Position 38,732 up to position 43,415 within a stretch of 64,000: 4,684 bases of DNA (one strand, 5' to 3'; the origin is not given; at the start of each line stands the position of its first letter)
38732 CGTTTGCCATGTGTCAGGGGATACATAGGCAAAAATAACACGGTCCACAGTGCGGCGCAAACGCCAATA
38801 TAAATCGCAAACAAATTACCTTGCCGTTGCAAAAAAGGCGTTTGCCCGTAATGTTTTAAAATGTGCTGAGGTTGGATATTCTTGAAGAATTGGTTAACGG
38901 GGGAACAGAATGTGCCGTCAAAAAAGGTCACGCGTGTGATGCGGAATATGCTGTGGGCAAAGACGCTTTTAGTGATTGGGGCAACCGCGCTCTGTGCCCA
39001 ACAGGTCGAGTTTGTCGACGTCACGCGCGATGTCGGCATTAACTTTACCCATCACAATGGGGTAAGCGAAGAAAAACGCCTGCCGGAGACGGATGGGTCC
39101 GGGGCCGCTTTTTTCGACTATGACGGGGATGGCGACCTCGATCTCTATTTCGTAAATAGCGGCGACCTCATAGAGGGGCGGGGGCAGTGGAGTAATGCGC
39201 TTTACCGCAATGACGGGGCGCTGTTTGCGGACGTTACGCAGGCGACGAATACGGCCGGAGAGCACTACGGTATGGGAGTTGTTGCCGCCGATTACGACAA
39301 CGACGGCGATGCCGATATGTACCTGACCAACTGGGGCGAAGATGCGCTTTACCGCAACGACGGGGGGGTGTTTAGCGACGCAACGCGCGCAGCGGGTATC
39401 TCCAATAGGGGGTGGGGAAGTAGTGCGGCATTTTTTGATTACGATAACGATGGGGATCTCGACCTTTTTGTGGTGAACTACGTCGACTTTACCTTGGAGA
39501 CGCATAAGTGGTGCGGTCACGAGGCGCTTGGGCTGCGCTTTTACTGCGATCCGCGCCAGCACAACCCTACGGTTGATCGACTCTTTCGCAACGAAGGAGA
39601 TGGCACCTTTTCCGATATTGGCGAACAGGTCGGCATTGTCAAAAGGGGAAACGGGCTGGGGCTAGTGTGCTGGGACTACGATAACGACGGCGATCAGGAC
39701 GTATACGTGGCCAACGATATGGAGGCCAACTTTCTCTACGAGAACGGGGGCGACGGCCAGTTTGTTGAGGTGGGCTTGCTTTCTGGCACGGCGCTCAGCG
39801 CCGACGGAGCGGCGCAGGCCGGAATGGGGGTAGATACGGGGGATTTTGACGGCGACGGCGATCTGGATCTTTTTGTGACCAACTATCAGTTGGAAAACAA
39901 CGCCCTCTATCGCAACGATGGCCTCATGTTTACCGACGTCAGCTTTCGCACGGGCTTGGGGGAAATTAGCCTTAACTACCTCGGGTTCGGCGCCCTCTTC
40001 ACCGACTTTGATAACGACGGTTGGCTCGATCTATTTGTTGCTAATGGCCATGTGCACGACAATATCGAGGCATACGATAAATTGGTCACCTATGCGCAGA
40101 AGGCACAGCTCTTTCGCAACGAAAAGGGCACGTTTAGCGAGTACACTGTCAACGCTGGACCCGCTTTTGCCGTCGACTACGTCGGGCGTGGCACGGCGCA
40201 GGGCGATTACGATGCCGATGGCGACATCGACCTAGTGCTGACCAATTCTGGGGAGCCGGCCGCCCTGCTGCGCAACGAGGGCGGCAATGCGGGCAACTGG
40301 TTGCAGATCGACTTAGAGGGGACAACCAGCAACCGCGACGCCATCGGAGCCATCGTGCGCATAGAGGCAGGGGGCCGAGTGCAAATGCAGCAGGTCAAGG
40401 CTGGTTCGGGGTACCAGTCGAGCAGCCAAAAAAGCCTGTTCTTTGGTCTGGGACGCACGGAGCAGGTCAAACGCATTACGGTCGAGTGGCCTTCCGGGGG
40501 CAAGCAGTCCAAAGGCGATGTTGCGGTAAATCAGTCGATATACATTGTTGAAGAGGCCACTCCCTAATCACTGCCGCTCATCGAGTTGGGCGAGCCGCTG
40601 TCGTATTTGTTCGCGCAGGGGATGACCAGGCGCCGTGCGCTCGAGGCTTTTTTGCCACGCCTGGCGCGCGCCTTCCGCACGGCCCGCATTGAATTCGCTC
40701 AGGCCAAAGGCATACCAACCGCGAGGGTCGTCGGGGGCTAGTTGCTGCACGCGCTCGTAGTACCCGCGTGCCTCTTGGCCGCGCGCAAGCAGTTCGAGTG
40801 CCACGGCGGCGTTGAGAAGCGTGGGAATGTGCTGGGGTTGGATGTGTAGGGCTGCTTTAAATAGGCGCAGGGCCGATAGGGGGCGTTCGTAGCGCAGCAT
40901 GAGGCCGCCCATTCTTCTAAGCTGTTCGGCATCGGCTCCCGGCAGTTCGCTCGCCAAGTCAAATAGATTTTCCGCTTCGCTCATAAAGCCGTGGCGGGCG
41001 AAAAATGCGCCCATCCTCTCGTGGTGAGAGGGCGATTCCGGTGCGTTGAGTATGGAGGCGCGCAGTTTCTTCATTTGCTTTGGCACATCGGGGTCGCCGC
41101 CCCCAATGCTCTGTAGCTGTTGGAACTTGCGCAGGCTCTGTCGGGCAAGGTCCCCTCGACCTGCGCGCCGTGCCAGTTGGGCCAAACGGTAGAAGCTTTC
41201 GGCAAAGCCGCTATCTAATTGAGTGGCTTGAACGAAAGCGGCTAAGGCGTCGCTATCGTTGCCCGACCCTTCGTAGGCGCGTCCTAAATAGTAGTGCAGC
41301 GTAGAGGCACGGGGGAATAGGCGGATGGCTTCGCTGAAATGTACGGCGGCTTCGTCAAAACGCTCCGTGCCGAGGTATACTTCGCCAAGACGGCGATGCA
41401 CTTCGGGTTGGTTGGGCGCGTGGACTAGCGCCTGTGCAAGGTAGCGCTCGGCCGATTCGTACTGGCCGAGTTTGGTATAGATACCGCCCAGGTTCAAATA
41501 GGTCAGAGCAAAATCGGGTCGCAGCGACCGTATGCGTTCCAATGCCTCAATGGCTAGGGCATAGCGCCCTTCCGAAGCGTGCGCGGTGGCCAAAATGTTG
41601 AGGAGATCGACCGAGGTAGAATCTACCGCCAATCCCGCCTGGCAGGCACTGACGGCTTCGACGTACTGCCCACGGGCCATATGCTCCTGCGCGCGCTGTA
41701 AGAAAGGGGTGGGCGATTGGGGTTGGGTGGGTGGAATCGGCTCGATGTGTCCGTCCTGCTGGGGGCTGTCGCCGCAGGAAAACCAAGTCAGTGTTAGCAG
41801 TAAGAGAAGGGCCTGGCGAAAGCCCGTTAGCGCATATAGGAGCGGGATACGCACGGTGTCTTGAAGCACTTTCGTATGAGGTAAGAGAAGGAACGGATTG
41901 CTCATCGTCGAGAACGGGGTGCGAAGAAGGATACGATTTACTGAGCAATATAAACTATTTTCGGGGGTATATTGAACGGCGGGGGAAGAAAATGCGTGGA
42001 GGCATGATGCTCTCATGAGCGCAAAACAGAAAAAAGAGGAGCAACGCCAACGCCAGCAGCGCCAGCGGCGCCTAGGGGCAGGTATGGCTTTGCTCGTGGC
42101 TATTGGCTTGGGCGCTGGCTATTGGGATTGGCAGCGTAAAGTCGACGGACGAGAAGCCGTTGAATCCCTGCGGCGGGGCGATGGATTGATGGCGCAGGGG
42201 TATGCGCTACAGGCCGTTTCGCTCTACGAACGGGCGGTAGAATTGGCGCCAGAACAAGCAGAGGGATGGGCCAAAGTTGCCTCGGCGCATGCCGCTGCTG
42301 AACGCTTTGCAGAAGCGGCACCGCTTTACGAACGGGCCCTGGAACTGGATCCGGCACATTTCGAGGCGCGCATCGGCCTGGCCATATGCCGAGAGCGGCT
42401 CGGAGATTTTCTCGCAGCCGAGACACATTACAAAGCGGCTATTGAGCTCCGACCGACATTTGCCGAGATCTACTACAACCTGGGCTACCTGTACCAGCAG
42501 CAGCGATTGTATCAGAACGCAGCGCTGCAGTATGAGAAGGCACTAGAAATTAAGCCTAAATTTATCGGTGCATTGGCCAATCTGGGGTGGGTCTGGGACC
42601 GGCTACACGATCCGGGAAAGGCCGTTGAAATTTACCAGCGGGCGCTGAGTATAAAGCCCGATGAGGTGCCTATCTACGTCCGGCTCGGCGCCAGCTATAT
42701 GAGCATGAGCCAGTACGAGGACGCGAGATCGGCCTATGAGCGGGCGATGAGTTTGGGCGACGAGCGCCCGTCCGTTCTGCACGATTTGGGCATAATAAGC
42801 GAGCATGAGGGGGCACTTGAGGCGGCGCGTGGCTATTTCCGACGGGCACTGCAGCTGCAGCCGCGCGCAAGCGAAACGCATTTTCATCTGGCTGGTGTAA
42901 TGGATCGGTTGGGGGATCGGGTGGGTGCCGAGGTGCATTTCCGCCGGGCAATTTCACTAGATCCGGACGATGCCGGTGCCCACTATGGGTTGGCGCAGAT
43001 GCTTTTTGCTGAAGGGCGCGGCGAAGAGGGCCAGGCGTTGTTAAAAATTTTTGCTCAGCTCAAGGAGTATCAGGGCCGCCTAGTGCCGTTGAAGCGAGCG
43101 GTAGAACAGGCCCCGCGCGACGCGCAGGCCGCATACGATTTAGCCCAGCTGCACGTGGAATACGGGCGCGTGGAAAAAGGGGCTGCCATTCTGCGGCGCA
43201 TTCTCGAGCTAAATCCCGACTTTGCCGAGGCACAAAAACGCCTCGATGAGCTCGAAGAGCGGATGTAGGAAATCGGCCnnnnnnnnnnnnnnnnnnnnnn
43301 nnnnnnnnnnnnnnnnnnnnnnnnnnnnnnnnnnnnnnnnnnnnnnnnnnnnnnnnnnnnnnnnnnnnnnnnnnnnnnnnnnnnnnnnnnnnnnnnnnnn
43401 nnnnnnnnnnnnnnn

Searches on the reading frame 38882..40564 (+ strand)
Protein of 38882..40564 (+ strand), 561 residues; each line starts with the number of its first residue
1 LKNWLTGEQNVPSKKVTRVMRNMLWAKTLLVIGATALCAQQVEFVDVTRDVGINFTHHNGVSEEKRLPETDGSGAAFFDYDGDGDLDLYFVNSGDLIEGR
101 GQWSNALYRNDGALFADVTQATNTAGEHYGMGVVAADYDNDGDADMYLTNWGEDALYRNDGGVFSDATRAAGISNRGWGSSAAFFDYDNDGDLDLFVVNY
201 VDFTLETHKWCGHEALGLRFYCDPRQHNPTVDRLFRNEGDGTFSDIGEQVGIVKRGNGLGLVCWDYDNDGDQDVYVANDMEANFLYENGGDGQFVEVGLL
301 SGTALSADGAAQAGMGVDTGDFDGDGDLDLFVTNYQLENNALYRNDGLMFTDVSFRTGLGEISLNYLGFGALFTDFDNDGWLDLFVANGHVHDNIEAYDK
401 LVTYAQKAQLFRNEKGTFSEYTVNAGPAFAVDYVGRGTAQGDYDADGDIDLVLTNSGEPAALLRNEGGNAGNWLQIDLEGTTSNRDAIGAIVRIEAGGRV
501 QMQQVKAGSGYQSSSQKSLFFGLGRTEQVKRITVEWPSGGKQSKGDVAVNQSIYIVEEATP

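Call 43: search_protein_families(library=pfam, proteins=[window:38882-40564:+], max_evalue=0.00001)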
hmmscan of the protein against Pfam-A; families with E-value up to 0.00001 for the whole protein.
window:38882-40564:+ (561 aa): 3 families
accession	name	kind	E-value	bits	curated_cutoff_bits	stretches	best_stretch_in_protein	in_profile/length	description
PF13517.12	FG-GAP_3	-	2.7e-47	159.6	26.9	5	265-332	1-61/61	FG-GAP-like repeat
PF07593.17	UnbV_ASPIC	-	5.4e-20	71.5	23.4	1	487-552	1-66/68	ASPIC and UnbV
PF01839.29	FG-GAP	-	1.1e-12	47.9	22.1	0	314-336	2-24/37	FG-GAP repeat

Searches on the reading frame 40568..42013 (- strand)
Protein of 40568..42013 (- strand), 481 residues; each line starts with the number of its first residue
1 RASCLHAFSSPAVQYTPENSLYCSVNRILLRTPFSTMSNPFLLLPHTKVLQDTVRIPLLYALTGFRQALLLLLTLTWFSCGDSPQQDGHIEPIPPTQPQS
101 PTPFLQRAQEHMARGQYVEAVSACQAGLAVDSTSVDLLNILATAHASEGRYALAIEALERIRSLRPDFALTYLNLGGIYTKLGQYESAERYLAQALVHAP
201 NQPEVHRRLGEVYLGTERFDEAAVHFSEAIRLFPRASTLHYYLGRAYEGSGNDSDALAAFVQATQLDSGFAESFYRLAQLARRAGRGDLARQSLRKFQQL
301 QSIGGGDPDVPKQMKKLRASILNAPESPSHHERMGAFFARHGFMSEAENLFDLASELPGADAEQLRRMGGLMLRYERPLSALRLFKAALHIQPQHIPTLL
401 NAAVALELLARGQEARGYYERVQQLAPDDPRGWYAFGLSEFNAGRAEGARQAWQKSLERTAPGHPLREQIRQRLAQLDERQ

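Call 43: search_protein_families(library=pfam, proteins=[window:40568-42013:-], max_evalue=0.00001)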
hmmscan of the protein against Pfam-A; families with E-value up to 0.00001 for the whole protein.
window:40568-42013:- (481 aa): 13 families
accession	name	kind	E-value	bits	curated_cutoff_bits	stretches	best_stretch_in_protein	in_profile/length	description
PF07719.23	TPR_2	-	1.6e-36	121.8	27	0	203-235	1-33/34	Tetratricopeptide repeat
PF00515.34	TPR_1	-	2.1e-31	106.8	27.8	0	169-201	1-33/34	Tetratricopeptide repeat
PF14559.12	TPR_19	-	3.2e-26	91.9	25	1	147-207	3-63/68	Tetratricopeptide repeat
PF13428.12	TPR_14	-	1.8e-23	81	23.5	0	172-211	4-43/44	Tetratricopeptide repeat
PF13432.12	TPR_16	-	1.1e-21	77.3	32.7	2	181-235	9-63/65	Tetratricopeptide repeat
PF13431.12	TPR_17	-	3.2e-20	71.1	24.4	0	164-189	8-33/34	Tetratricopeptide repeat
PF13414.12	TPR_11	-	1e-19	70.4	26.8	0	177-214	2-39/42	TPR repeat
PF13181.12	TPR_8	-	8.3e-19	66.5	25.7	0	171-196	3-28/34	Tetratricopeptide repeat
PF13424.12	TPR_12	-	9.2e-18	64.7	30.1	2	168-233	2-75/77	Tetratricopeptide repeat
PF13371.12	TPR_9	-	1.7e-14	54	35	1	144-206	4-66/73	Tetratricopeptide repeat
PF13176.12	TPR_7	-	4e-12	45.6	27.9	0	171-203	1-35/36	Tetratricopeptide repeat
PF23914.1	TPR_CcmH_CycH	-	2.2e-11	44.3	42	0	368-462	56-153/158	Cytochrome c-type biogenesis protein H TPR domain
PF13174.12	TPR_6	-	4.8e-11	43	26.3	0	272-299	1-28/33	Tetratricopeptide repeat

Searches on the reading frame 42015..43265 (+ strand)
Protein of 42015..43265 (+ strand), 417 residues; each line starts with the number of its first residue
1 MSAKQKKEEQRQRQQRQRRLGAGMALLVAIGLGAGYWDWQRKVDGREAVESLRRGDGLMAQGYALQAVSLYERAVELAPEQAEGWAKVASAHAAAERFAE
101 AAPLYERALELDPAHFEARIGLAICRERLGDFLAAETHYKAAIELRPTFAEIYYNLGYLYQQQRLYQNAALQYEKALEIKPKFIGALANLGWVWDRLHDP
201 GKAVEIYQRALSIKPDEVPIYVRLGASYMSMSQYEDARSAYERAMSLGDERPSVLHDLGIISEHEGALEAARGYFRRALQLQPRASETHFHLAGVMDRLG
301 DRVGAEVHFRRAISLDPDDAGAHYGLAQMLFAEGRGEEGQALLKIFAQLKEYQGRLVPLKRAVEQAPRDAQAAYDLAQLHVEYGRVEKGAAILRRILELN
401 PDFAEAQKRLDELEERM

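Call 43: search_protein_families(library=pfam, proteins=[window:42015-43265:+], max_evalue=0.00001)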
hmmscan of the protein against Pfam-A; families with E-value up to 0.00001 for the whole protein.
window:42015-43265:+ (417 aa): 20 families
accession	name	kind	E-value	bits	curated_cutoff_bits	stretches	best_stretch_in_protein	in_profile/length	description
PF07719.23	TPR_2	-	2.2e-47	155.7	27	0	150-182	1-33/34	Tetratricopeptide repeat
PF00515.34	TPR_1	-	1e-43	145.9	27.8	1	150-183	1-34/34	Tetratricopeptide repeat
PF13431.12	TPR_17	-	2.6e-41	136.9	24.4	0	138-167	1-30/34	Tetratricopeptide repeat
PF14559.12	TPR_19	-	2.3e-37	127.6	25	3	93-135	2-44/68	Tetratricopeptide repeat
PF13414.12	TPR_11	-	2.9e-37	126.5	26.8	1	130-163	8-41/42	TPR repeat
PF13181.12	TPR_8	-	3.7e-36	120.6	25.7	1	150-182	1-33/34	Tetratricopeptide repeat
PF13428.12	TPR_14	-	8.9e-34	112.9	23.5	0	83-124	2-43/44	Tetratricopeptide repeat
PF13432.12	TPR_16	-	2.9e-30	104.8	32.7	3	89-147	4-62/65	Tetratricopeptide repeat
PF13424.12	TPR_12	-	4.7e-24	84.8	30.1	1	220-282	5-75/77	Tetratricopeptide repeat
PF13176.12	TPR_7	-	8.7e-17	60.2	27.9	0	89-112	6-29/36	Tetratricopeptide repeat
PF13371.12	TPR_9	-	8.3e-16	58.2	35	0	224-286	1-63/73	Tetratricopeptide repeat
PF23914.1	TPR_CcmH_CycH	-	9.6e-16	58.5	42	0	78-180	46-151/158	Cytochrome c-type biogenesis protein H TPR domain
PF23241.1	HAT_PRP39_C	-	8.9e-13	48.9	33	0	61-156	38-133/139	PRP39 C-terminal HAT repeat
PF12895.13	ANAPC3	-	1.5e-12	48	27.2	0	162-243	1-81/82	Anaphase-promoting complex, cyclosome, subunit 3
PF13374.12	TPR_10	-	1.8e-11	44.1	27.5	0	150-179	2-31/42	Tetratricopeptide repeat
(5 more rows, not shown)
